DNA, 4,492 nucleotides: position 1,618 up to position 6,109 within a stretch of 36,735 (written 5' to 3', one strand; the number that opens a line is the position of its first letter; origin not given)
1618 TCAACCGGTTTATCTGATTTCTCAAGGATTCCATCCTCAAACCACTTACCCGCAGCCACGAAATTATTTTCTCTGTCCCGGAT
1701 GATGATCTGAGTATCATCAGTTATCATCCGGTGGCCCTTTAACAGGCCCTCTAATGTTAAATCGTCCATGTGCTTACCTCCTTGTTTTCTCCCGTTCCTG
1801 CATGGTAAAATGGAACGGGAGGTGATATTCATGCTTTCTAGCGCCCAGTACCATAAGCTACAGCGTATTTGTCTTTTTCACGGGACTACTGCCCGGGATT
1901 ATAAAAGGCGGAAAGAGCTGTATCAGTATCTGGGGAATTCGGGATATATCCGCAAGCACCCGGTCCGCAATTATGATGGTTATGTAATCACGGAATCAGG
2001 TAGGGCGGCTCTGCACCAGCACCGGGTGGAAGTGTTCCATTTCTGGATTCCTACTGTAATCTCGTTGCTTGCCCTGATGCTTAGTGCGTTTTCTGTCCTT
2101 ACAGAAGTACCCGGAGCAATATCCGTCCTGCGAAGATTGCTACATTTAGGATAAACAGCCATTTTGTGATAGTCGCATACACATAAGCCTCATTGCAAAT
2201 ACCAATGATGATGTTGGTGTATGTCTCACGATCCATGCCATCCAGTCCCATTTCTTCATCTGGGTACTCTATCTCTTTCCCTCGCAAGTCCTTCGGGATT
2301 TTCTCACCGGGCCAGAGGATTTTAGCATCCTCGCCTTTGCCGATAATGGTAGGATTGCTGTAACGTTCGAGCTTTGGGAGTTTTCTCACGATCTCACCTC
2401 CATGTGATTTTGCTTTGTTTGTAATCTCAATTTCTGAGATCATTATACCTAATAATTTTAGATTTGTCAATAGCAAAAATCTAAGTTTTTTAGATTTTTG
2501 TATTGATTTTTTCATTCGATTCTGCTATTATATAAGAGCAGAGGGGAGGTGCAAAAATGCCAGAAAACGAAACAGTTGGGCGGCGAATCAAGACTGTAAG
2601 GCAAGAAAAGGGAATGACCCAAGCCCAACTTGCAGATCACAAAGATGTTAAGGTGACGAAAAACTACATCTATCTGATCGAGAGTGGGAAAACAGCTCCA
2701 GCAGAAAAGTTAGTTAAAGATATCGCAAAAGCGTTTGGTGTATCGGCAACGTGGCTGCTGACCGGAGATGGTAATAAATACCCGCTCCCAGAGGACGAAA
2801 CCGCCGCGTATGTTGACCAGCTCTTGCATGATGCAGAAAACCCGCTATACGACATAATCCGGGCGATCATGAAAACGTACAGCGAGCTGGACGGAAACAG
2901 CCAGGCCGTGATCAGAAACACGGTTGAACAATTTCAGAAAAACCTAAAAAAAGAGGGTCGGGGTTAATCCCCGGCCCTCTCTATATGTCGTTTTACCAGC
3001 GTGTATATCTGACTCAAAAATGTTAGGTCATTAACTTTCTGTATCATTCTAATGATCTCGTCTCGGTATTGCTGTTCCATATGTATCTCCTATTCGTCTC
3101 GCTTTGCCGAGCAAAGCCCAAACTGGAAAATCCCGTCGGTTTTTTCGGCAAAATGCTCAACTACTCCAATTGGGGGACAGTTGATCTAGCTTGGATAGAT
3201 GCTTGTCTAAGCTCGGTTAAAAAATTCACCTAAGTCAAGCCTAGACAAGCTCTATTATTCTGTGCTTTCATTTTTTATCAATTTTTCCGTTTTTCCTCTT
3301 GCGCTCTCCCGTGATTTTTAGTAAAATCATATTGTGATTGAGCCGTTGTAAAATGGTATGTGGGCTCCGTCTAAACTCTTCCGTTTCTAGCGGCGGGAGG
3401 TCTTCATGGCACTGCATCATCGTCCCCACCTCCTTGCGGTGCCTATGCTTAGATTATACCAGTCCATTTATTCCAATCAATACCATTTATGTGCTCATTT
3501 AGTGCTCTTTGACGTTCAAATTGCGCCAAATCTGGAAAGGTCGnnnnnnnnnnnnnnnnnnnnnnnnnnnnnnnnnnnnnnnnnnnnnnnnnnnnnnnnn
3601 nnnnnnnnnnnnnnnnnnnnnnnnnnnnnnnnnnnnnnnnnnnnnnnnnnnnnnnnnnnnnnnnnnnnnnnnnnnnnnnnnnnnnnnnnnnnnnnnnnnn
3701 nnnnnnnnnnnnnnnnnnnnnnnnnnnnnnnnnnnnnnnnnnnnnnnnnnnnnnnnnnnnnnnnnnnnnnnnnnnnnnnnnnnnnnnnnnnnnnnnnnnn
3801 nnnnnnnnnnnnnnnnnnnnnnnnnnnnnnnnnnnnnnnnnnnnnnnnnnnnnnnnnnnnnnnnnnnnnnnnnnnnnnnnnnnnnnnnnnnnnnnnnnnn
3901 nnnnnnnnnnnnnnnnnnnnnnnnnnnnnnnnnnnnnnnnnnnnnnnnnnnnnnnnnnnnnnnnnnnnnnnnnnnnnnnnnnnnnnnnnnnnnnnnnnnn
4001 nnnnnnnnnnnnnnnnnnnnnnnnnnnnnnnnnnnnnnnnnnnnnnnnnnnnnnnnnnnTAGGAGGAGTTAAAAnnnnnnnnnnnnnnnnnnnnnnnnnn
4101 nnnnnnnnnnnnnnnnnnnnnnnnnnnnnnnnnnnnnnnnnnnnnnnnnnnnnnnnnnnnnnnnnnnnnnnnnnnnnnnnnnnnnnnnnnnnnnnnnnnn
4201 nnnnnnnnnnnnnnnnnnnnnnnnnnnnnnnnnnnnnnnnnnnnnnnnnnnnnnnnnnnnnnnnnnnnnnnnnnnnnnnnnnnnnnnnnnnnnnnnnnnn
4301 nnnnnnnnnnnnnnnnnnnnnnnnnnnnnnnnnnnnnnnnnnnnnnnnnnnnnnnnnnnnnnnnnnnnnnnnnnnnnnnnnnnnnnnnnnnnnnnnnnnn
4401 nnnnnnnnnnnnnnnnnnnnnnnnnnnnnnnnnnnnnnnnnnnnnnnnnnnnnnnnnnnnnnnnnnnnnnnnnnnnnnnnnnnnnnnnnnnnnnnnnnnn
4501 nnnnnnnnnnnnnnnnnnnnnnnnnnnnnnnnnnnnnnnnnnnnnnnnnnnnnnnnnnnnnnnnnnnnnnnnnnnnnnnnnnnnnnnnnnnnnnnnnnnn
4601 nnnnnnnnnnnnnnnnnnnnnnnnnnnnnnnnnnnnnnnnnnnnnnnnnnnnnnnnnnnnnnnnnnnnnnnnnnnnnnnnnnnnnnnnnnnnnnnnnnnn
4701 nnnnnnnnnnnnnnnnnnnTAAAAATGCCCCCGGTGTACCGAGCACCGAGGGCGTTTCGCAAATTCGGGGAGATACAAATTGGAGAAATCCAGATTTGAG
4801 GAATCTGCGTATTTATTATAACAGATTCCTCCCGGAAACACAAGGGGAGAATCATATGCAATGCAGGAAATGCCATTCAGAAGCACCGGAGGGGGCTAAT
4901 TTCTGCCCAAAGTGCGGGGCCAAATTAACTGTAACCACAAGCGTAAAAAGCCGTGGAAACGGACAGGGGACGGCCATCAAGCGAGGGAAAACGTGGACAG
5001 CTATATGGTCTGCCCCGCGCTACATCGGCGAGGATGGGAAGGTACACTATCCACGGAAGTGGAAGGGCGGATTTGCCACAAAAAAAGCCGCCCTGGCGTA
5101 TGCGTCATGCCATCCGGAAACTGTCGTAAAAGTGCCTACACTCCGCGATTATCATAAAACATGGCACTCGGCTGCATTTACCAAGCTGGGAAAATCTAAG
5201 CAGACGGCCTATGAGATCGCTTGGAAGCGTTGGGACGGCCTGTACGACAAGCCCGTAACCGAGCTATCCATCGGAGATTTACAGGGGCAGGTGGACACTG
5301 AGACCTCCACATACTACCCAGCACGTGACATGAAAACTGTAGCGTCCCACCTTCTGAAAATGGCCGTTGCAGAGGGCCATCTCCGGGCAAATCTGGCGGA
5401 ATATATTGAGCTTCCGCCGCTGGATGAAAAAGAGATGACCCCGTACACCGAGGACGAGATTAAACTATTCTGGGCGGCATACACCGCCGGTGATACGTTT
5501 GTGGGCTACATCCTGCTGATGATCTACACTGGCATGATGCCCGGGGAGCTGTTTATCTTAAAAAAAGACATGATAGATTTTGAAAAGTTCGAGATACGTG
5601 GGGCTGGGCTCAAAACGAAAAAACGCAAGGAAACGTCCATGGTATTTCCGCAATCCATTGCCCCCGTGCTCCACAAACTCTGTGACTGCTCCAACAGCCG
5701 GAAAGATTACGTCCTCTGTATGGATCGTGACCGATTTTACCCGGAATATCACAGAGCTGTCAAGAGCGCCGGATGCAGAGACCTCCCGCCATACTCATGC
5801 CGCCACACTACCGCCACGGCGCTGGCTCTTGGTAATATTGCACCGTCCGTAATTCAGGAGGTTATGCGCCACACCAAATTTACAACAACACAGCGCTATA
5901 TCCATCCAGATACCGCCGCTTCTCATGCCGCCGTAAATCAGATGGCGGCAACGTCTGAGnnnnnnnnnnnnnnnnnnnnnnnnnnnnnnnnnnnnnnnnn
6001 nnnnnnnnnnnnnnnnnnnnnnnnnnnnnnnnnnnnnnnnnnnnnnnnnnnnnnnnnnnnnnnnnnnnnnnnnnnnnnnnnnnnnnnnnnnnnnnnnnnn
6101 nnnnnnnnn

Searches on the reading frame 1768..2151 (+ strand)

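Call 4: search_protein_families(library=pfam, proteins=[window:1768-2151:+], max_evalue=1)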
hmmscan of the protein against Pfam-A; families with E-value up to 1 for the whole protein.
window:1768-2151:+ (128 aa): 1 family
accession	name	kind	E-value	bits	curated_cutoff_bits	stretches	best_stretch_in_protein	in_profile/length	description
PF14277.12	DUF4364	-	0.047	13.9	26.9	1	39-84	27-72/162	Domain of unknown function (DUF4364)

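Call 5: search_protein_families(library=phrogs, proteins=[window:1768-2151:+], max_evalue=0.01)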
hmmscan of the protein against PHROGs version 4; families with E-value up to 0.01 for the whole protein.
window:1768-2151:+ (128 aa): 0 families

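Call 6: search_protein_families(library=padloc, proteins=[window:1768-2151:+], max_evalue=0.1)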
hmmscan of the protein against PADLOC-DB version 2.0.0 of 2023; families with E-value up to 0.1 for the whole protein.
window:1768-2151:+ (128 aa): 0 families

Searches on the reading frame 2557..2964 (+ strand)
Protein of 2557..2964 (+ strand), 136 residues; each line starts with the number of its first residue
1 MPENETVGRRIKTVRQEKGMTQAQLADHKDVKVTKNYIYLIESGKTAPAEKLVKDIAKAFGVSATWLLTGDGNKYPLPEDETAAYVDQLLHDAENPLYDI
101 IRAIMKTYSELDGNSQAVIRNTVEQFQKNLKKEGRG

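Call 4: search_protein_families(library=pfam, proteins=[window:2557-2964:+], max_evalue=1)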
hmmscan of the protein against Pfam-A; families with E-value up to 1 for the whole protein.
window:2557-2964:+ (136 aa): 12 families
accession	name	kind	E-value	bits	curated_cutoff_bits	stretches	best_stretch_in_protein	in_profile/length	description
PF12844.13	HTH_19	-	7.2e-15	55.1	30.2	1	8-71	1-62/64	Helix-turn-helix domain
PF01381.28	HTH_3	-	2e-13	50.6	23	1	11-67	1-55/55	Helix-turn-helix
PF13560.12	HTH_31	-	2.3e-08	34.6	27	1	8-64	3-58/64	Helix-turn-helix domain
PF05402.18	PqqD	-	0.00027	21.7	23.4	1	80-134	16-65/67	Coenzyme PQQ synthesis protein D (PqqD)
PF07022.19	Phage_CI_repr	-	0.0023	18.7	22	1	22-75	15-65/65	Bacteriophage CI repressor helix-turn-helix domain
PF13012.11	MitMem_reg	-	0.036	14.4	26.6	0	82-121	44-83/113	Maintenance of mitochondrial structure and function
PF00392.27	GntR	-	0.039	14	27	1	40-65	12-39/64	Bacterial regulatory proteins, gntR family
PF13443.12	HTH_26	-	0.046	14.4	22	1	10-63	1-53/63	Cro/C1-type HTH DNA-binding domain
PF13384.12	HTH_23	-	0.047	14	24.6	0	53-66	20-33/50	Homeodomain-like domain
PF22266.2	DUF6953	-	0.056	14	27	1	12-66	11-65/74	Family of unknown function (DUF6953)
PF13413.12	HTH_25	-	0.11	12.8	24.6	1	12-46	3-35/62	Helix-turn-helix domain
PF10668.15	Phage_terminase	-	0.11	12.6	22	1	41-64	17-36/67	Phage terminase small subunit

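Call 5: search_protein_families(library=phrogs, proteins=[window:2557-2964:+], max_evalue=0.01)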
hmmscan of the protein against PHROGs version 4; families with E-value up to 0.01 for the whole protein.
window:2557-2964:+ (136 aa): 23 families
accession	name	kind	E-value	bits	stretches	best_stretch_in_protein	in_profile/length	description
phrog_4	-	transcription regulation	5.5e-19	69.4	1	4-105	134-224/400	transcriptional repressor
phrog_8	-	transcription regulation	2.6e-18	67.6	1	5-105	75-242/346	transcriptional regulator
phrog_2328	-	transcription regulation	2.4e-14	54.2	1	2-80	11-87/128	transcriptional repressor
phrog_3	-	transcription regulation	1.3e-13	52.5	1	4-109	86-182/430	transcriptional repressor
phrog_2967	-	transcription regulation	2.5e-12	47.8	1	3-117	7-96/225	transcriptional regulator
phrog_2439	-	transcription regulation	1.9e-10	41.2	1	4-79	5-74/367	transcriptional regulator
phrog_5823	-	transcription regulation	1.5e-09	38.5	1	3-74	3-73/404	transcriptional regulator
phrog_3037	-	transcription regulation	2.2e-09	38.4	1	7-83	27-90/189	transcriptional repressor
phrog_4836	-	transcription regulation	4.4e-09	37.2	1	5-111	74-163/194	CII-like regulator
phrog_1373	-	transcription regulation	2.1e-07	32.1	1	8-68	65-123/166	transcriptional regulator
phrog_147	-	transcription regulation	2.3e-05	25.7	1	5-71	3-70/100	transcriptional regulator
phrog_7396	-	unknown function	3e-05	24.8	1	5-68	14-78/227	-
phrog_7241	-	transcription regulation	0.00024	22.2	1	11-67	66-120/122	transcriptional regulator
phrog_6831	-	transcription regulation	0.0006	20.7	0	17-46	16-43/68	transcriptional regulator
phrog_2104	-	unknown function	0.00064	20.9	1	7-54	40-85/103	-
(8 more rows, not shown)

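Call 6: search_protein_families(library=padloc, proteins=[window:2557-2964:+], max_evalue=0.1)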
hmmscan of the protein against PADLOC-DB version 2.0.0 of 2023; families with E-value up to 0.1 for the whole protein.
window:2557-2964:+ (136 aa): 16 families
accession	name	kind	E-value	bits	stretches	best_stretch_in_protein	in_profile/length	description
PDLC02926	HTH_VI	-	5e-12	43.9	1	7-68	2-61/92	-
PDLC04142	capH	-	6.4e-12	44.4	1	5-128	5-100/103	capH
PDLC04775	PDC-M69A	-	1.2e-07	30.2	1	5-112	6-108/113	-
PDLC03949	RmrA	-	2.6e-07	27.8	1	9-72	5-66/363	-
PDLC03954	RmrA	-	5e-07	27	1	7-72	11-74/380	-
PDLC03951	RmrA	-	6.4e-06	23.4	1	8-69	10-69/400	-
PDLC03945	RmrA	-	1e-05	22.9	1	7-73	3-67/394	-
PDLC03943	RmrA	-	1.5e-05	22.3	1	8-66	4-60/370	-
PDLC03665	Control_protein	-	4.6e-05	21.6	1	8-68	10-69/77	control protein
PDLC03953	RmrA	-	7.1e-05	20.2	1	6-63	5-60/373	-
PDLC03947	RmrA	-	0.0001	19.2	1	3-63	8-66/383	-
PDLC03944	RmrA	-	0.00019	18.7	1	4-64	4-62/384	-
PDLC03955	RmrA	-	0.00031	18.1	1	10-72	24-84/371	-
PDLC03668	Control_protein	-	0.00062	18.3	1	10-63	12-63/79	control protein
PDLC03946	RmrA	-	0.00073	16.4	1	9-71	5-65/357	-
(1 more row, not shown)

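Call 22: search_protein_families(library=ncbifam, proteins=[window:2557-2964:+], max_evalue=0.1)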
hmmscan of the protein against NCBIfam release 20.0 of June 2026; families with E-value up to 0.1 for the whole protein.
window:2557-2964:+ (136 aa): 17 families
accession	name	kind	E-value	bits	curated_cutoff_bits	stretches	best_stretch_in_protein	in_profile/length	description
NF007257.0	PRK09706.1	subfamily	6.8e-15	55.1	101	1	3-130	2-122/135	transcriptional repressor DicA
NF041951.1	phage_RstR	subfamily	2.4e-12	47.1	80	1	7-104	3-99/108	RstR family transcriptional repressor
NF006015.0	PRK08154.1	subfamily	1.7e-08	34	204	1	6-107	30-124/314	anaerobic benzoate catabolism transcriptional regulator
TIGR03070.1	couple_hipB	subfamily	4.2e-08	33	71.65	1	7-62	3-56/58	type II toxin-antitoxin system Y4mF family antitoxin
TIGR00270.2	TIGR00270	equivalog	2.9e-07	30.4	110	1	8-63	77-130/159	multiprotein bridging factor aMBF1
NF047948.1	male_kill_WMK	equivalog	9.8e-07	28.5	300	1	4-86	160-239/300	WO male-killing family protein Wmk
NF038139.1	Reg_Aceta_RamB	equivalog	9e-06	24.6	700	1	7-71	3-65/465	acetate metabolism transcriptional regulator RamB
NF052239.1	antitox_spr1629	equivalog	5.9e-05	22.3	335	1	7-74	3-69/377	spr1629 family repressor/antitoxin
NF007408.0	PRK09943.1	equivalog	8.6e-05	22.2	211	1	5-65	6-64/185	HTH-type transcriptional regulator PuuR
NF010465.0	PRK13890.1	equivalog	9.9e-05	22.4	96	1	13-69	12-66/121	conjugal transfer protein TrbA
NF048000.1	ECH1013_TF_S24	equivalog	0.00035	20.5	300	1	9-83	5-78/204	ECH_1013 family putative transcriptional regulator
NF046032.1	TransRegSlrRBacil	equivalog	0.00054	20.1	250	1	7-71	2-65/149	HTH-type transcriptional regulator SlrR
NF041677.1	trans_regClgR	equivalog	0.0031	17.6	170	1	5-82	7-82/113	transcriptional regulator ClgR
NF058600.1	TransRegSco1979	equivalog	0.0093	15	350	1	7-64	9-64/280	Sco1979 family transcriptional regulator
NF041575.1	antitoxPezA_Strep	equivalog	0.011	15.6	290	1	7-65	2-58/158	type II toxin-antitoxin system antitoxin PezA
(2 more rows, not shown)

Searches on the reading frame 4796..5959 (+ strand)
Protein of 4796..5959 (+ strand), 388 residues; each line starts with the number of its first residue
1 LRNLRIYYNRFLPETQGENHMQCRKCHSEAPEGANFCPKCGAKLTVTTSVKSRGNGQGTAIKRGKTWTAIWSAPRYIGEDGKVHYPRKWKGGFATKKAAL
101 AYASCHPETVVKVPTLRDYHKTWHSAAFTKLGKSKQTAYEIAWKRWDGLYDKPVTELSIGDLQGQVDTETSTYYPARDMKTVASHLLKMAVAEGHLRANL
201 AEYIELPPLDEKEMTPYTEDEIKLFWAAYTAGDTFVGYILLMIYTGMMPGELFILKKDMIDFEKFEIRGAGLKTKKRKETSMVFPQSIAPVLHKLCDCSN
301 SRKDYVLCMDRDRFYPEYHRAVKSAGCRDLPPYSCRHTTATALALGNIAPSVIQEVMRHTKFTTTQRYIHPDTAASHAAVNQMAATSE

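Call 4: search_protein_families(library=pfam, proteins=[window:4796-5959:+], max_evalue=1)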
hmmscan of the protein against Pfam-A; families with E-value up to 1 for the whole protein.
window:4796-5959:+ (388 aa): 14 families
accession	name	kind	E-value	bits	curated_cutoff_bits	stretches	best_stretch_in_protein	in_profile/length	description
PF00589.27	Phage_integrase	-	1.3e-15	58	27.1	1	238-373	27-170/172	Phage integrase family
PF13240.11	Zn_Ribbon_1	-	2.9e-07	30.5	25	1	23-44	2-23/23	zinc-ribbon domain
PF12773.13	DZR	-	5.5e-05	23.7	27.3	1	23-45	1-23/45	Double zinc ribbon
PF17032.10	Zn_ribbon_15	-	0.0045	18.2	28.9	1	19-41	51-73/73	zinc-ribbon family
PF14657.12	Arm-DNA-bind_4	-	0.0046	17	22.3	1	87-103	19-35/47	Arm DNA-binding domain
PF07191.17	Zn_ribbon_6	-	0.0064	16.9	25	1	16-47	12-42/67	Double zinc ribbon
PF02150.21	Zn_ribbon_RPB9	-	0.014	15.7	25.2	0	17-33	19-34/36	RNA polymerases M/15 Kd subunit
PF18912.6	DZR_2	-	0.022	15.1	27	1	18-44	19-46/56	Double zinc ribbon domain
PF13248.11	Zn_ribbon_3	-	0.028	14.3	27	1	22-44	4-26/26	zinc-ribbon domain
PF08772.16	Zn_ribbon_NOB1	-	0.045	14.3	24.9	1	21-62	9-52/72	Nin one binding (NOB1) Zn-ribbon like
PF24463.1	DUF7577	-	0.1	12.7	28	1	22-44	4-26/27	Domain of unknown function (DUF7577)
PF22289.1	DmmA-like_C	-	0.24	11.8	27.4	1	22-47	6-31/44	Dimethylamine monooxygenase subunit DmmA-like, C-terminal domain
PF08271.17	Zn_Ribbon_TF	-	0.26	11.3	29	1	21-44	1-29/43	TFIIB zinc-binding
PF22811.2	Zn_ribbon_NrdR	-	0.29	11.5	27.2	0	37-63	3-27/42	Transcriptional repressor NrdR-like, N-terminal domain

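Call 5: search_protein_families(library=phrogs, proteins=[window:4796-5959:+], max_evalue=0.01)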
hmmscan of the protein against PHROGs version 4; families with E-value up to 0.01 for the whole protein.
window:4796-5959:+ (388 aa): 5 families
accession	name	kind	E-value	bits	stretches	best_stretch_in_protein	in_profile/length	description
phrog_1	-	integration and excision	4e-37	129.8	1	60-384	111-448/611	integrase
phrog_216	-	integration and excision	6.2e-18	65.9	1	175-385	13-238/301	integrase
phrog_6586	-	unknown function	0.0032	18.3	1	20-61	3-44/129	-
phrog_10714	-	unknown function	0.0041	18.3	1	19-47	72-102/109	-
phrog_2546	-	unknown function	0.0086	17.3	0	21-52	1-32/180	-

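Call 22: search_protein_families(library=ncbifam, proteins=[window:4796-5959:+], max_evalue=0.1)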
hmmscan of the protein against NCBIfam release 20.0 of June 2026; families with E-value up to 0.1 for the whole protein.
window:4796-5959:+ (388 aa): 9 families
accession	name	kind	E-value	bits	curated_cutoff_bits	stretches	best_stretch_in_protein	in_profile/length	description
NF040815.2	recomb_XerA_Arch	equivalog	3.8e-13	49.6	220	1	195-374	80-257/263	site-specific tyrosine recombinase/integron integrase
TIGR02224.1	recomb_XerC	equivalog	1.3e-05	24.7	335.15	1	239-375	133-281/295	tyrosine recombinase XerC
TIGR02225.1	recomb_XerD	equivalog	2.6e-05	23.7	329.6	1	309-373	211-276/290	site-specific tyrosine recombinase XerD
NF001399.0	PRK00283.1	subfamily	3.3e-05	23.3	279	1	309-372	219-284/300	tyrosine recombinase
NF011946.0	PRK15417.1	equivalog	0.0026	17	435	1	312-372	255-316/337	integron integrase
NF003462.0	PRK05084.1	equivalog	0.0055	15.5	267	1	330-384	303-357/360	tyrosine recombinase XerS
TIGR02249.1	integrase_gron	subfamily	0.0098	15.3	265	0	316-370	244-299/315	integron integrase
NF011149.0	PRK14559.1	equivalog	0.054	12.2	374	1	22-50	3-31/642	serine/threonine phosphatase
NF040693.1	recomb_GmtY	equivalog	0.059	12.6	340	1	332-375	393-436/441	gamma-mobile-trio recombinase GmtY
